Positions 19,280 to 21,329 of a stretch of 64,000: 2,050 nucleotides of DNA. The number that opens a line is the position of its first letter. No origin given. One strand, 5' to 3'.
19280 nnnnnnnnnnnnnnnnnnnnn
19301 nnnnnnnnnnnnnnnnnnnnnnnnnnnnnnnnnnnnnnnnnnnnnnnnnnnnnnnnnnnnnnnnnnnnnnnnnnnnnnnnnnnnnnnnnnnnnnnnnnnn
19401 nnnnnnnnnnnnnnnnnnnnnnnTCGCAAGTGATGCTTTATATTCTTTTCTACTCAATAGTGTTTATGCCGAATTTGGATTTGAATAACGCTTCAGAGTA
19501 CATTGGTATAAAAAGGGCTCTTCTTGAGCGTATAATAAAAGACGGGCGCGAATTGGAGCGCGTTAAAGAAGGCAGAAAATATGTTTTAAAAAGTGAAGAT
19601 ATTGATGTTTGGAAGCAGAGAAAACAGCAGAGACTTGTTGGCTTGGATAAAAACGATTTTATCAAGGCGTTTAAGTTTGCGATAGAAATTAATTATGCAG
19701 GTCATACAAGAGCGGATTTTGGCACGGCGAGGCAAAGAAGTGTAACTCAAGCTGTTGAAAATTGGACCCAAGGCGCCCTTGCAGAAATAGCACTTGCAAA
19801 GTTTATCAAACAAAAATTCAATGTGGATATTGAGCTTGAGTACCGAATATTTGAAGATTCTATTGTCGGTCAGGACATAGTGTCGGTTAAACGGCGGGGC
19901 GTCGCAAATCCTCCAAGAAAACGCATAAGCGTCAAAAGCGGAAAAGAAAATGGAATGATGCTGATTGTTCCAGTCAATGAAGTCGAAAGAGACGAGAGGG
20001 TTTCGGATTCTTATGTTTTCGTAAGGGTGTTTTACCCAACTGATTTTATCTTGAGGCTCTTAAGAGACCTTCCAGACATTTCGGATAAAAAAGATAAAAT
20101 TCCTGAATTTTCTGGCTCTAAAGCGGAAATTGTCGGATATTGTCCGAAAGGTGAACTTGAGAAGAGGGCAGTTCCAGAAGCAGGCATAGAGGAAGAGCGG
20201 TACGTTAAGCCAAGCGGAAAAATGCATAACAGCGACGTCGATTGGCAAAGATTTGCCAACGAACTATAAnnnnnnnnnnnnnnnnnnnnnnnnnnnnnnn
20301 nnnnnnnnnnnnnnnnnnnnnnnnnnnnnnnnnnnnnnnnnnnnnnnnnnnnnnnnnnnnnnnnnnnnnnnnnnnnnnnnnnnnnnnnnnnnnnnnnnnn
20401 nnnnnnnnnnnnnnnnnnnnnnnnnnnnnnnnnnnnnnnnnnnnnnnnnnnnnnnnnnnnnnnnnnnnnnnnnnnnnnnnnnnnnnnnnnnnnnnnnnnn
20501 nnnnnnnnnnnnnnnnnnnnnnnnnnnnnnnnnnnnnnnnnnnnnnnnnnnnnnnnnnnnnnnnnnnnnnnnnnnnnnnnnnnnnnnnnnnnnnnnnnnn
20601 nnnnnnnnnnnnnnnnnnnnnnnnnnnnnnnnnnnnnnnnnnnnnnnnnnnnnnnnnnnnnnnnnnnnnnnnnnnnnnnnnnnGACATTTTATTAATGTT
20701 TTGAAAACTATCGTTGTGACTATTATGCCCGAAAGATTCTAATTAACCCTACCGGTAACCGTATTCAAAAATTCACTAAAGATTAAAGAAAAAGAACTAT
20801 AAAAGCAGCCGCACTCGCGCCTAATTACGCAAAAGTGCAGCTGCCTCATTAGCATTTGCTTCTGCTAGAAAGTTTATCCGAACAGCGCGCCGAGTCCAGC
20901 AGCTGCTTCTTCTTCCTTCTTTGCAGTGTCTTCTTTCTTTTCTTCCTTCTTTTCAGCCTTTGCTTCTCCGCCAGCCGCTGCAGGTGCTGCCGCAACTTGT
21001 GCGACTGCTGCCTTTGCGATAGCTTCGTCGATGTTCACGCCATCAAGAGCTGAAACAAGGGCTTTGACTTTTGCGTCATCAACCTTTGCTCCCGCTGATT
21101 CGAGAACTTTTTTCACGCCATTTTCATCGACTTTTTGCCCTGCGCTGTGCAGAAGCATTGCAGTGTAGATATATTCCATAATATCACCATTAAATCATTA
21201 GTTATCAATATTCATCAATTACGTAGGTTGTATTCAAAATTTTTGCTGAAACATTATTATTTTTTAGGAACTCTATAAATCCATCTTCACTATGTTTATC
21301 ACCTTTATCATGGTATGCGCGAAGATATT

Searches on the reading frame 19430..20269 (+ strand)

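Call 36: search_protein_families(library=pfam, proteins=[window:19430-20269:+], max_evalue=0.01)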
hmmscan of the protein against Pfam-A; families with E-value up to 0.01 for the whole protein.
window:19430-20269:+ (279 aa): 1 family
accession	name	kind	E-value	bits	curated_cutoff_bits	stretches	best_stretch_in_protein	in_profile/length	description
PF12728.13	HTH_17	-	0.00022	21.8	27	1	16-65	2-50/51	Helix-turn-helix domain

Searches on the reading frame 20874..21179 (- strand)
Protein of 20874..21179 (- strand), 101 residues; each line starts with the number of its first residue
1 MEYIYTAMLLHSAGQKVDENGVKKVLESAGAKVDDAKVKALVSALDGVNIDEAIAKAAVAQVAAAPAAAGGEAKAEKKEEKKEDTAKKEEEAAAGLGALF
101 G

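Call 36: search_protein_families(library=pfam, proteins=[window:20874-21179:-], max_evalue=0.01)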
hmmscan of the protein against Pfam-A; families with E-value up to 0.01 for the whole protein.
window:20874-21179:- (101 aa): 2 families
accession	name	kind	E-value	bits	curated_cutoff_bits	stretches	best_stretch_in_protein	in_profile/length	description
PF00428.24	Ribosomal_60s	-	1.4e-14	54.8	28.1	1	17-100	2-88/88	60s Acidic ribosomal protein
PF03285.20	Paralemmin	-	0.0084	16.1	27.3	1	11-88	170-249/333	Paralemmin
